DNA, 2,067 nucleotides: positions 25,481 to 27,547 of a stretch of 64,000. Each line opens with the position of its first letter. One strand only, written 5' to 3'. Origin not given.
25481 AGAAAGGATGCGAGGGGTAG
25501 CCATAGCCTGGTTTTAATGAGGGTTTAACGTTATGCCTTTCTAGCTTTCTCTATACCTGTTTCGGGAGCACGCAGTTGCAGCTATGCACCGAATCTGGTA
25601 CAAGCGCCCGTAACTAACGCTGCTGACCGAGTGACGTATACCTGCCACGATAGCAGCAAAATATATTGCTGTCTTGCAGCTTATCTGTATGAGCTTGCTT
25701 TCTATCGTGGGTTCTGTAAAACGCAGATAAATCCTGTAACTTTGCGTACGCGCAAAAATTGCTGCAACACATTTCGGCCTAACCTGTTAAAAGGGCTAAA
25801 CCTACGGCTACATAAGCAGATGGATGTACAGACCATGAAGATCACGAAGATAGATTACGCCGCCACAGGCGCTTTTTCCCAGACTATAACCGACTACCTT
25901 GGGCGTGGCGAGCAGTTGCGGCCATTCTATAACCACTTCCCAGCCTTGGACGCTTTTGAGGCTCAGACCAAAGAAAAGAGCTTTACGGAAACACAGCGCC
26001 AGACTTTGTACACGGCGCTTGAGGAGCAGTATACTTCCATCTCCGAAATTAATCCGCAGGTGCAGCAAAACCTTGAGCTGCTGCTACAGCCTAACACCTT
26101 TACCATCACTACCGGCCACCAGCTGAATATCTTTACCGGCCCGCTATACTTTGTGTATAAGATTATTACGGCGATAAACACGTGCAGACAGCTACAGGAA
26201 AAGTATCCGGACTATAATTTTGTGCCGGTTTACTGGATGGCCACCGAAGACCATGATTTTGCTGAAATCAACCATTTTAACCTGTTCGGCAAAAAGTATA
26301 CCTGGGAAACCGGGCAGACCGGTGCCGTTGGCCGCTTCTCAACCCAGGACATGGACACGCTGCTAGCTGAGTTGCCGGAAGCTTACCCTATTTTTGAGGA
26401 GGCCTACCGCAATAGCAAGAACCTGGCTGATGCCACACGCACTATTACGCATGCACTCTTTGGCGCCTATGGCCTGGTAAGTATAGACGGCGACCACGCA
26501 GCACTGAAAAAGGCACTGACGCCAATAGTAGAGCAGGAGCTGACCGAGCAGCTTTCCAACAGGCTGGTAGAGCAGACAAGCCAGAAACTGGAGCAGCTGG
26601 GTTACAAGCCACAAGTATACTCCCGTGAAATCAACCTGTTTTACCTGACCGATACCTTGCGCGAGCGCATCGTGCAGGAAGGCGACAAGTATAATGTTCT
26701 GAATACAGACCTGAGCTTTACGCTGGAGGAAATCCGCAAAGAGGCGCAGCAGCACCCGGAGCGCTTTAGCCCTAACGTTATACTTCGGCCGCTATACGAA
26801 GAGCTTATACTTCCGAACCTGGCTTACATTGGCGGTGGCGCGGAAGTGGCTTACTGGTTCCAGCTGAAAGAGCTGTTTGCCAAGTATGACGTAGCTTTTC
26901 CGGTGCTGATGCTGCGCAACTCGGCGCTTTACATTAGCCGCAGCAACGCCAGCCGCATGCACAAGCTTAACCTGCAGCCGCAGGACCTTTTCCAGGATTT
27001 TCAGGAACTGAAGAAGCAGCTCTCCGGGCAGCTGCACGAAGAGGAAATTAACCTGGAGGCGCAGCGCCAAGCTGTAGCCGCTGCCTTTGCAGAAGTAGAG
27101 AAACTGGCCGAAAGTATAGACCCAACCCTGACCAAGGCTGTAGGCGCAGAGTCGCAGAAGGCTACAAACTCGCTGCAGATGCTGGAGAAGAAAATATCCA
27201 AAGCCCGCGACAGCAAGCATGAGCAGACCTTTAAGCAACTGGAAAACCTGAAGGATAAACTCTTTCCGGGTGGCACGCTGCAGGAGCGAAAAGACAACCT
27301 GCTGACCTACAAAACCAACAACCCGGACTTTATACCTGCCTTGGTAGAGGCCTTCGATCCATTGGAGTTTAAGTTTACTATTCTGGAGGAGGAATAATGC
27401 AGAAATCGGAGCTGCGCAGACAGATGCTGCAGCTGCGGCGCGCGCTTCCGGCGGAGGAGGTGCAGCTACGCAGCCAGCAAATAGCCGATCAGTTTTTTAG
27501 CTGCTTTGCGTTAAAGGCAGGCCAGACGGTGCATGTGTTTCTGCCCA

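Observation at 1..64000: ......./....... is about 15-fold over-represented: a candidate DNA-uptake-sequence or HIP1-like genomic tag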

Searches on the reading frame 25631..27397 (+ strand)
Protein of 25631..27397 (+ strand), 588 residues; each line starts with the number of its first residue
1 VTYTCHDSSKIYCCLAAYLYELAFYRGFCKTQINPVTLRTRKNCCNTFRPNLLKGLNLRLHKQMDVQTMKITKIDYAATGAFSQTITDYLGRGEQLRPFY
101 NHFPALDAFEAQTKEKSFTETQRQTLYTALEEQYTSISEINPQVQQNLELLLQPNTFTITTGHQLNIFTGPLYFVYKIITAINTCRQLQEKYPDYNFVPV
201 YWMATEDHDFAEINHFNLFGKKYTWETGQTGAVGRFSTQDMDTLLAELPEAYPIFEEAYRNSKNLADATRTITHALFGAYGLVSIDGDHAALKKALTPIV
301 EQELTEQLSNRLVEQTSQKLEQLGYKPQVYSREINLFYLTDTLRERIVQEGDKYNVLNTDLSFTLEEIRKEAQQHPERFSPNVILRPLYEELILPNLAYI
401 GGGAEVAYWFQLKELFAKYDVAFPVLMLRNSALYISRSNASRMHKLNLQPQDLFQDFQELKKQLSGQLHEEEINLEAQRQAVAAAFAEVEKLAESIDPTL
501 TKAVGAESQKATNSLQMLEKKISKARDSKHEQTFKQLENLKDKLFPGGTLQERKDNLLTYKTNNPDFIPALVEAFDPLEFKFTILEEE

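Call 15: find_related_loci(query=window:25631-27397:+, collection=genome_contigs, flank=10000)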
Query window:25631-27397:+ (588 aa) in genome_contigs; peptide patterns used: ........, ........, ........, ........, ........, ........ (x = any residue, [..] = any of these).
600 stretches matched a pattern (row limit reached: there are more); 597 encode a relative of the query (tblastn E <= 1e-3); the best 80 are kept; 80 distinct loci.
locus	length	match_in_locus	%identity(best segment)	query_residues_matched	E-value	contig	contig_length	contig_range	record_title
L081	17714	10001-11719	82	16-588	0e+0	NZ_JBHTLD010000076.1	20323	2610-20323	Pontibacter rugosus strain JCM 31319 GCM70027441_539, whole genome shotgun sequence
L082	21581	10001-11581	87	62-588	0e+0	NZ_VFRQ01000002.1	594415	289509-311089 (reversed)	Pontibacter mangrovi strain HB172049 Contig_2, whole genome shotgun sequence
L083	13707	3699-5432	76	4-588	0e+0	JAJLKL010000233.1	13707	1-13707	MAG: Hymenobacteraceae bacterium isolate PE-1-73 k141_1117447, whole genome shotgun sequence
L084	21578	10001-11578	80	63-588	0e+0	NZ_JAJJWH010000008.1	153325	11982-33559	Pontibacter harenae strain XAAS-A31 Scaffold9, whole genome shotgun sequence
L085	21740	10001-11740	73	12-588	0e+0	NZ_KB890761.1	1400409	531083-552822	Pontibacter roseus DSM 17521 B051DRAFT_scaffold_0.1, whole genome shotgun sequence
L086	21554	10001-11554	59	69-588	0e+0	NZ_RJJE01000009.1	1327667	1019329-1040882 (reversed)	Rufibacter immobilis strain MCC P1 NODE_10_length_1327579_cov_251.938232, whole genome shotgun sequence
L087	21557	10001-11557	60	69-588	0e+0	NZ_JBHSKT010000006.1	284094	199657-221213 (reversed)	Adhaeribacter terreus strain CGMCC 1.6961 spades_K_17_127_6, whole genome shotgun sequence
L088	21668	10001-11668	55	36-588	0e+0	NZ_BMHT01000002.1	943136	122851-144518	Hymenobacter cavernae strain CGMCC 1.15197 sequence02, whole genome shotgun sequence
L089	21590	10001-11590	55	69-588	0e+0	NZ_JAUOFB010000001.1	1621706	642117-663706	Hymenobacter sp. BT730 NODE_1_length_1621706_cov_50.307419, whole genome shotgun sequence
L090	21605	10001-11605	55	61-588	0e+0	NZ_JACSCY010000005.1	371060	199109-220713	Hymenobacter citatus strain BT507 NODE_5_length_371060_cov_53.677567, whole genome shotgun sequence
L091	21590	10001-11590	55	69-588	0e+0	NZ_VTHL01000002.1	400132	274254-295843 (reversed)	Hymenobacter lutimineralis strain KIGAM108 contig2, whole genome shotgun sequence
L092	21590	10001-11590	56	69-588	0e+0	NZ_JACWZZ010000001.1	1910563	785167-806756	Hymenobacter duratus strain BT646 NODE_1_length_1910563_cov_43.495900, whole genome shotgun sequence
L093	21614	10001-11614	55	61-588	0e+0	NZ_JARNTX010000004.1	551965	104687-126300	Hymenobacter sp. YC55 spades_K_17_127_4, whole genome shotgun sequence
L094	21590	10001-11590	55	69-588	4e-180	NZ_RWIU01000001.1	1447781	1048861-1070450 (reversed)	Hymenobacter perfusus strain LMG 26000 NODE_1_length_1447781_cov_69.703089, whole genome shotgun sequence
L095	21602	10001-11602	53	60-588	3e-178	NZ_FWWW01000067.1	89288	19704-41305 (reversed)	Hymenobacter roseosalivarius DSM 11622, whole genome shotgun sequence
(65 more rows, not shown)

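Call 31: find_related_loci(query=A1, collection=genome_contigs, flank=10000)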
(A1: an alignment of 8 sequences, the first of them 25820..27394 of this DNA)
Query A1 (525 aa) in genome_contigs; peptide patterns used: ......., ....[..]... (x = any residue, [..] = any of these).
600 stretches matched a pattern (row limit reached: there are more); 589 encode a relative of the query (tblastn E <= 1e-3); the best 80 are kept; 80 distinct loci.
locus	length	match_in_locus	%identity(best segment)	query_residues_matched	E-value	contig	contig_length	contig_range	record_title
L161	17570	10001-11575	87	1-525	0e+0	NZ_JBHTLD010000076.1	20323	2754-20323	Pontibacter rugosus strain JCM 31319 GCM70027441_539, whole genome shotgun sequence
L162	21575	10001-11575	87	1-525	0e+0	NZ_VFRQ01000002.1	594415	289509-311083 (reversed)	Pontibacter mangrovi strain HB172049 Contig_2, whole genome shotgun sequence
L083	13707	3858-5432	82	1-525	0e+0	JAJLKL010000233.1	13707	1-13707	MAG: Hymenobacteraceae bacterium isolate PE-1-73 k141_1117447, whole genome shotgun sequence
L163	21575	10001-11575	80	1-525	0e+0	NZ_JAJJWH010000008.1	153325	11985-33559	Pontibacter harenae strain XAAS-A31 Scaffold9, whole genome shotgun sequence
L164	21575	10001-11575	78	1-525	0e+0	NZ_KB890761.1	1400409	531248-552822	Pontibacter roseus DSM 17521 B051DRAFT_scaffold_0.1, whole genome shotgun sequence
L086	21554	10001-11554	59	6-525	0e+0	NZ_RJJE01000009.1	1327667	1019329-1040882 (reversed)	Rufibacter immobilis strain MCC P1 NODE_10_length_1327579_cov_251.938232, whole genome shotgun sequence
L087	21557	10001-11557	60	6-525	0e+0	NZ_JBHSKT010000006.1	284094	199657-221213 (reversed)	Adhaeribacter terreus strain CGMCC 1.6961 spades_K_17_127_6, whole genome shotgun sequence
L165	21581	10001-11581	56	5-525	0e+0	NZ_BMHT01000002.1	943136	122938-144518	Hymenobacter cavernae strain CGMCC 1.15197 sequence02, whole genome shotgun sequence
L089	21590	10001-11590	55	6-525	0e+0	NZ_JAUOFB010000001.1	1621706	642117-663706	Hymenobacter sp. BT730 NODE_1_length_1621706_cov_50.307419, whole genome shotgun sequence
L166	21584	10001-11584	55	5-525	0e+0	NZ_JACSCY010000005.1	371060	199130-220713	Hymenobacter citatus strain BT507 NODE_5_length_371060_cov_53.677567, whole genome shotgun sequence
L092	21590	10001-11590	56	6-525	0e+0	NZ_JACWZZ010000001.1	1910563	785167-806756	Hymenobacter duratus strain BT646 NODE_1_length_1910563_cov_43.495900, whole genome shotgun sequence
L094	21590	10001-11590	55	6-525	0e+0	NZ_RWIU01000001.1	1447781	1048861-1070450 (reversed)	Hymenobacter perfusus strain LMG 26000 NODE_1_length_1447781_cov_69.703089, whole genome shotgun sequence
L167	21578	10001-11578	52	6-525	3e-179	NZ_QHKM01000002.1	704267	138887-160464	Hymenobacter edaphi strain NL NODE_2_length_704267_cov_31.600413, whole genome shotgun sequence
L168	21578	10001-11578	53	5-525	6e-179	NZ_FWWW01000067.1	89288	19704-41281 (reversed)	Hymenobacter roseosalivarius DSM 11622, whole genome shotgun sequence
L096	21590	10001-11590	53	7-525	1e-178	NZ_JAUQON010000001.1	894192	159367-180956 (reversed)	Hymenobacter sp. CA1UV-4 NODE_1_length_894192_cov_34.502331, whole genome shotgun sequence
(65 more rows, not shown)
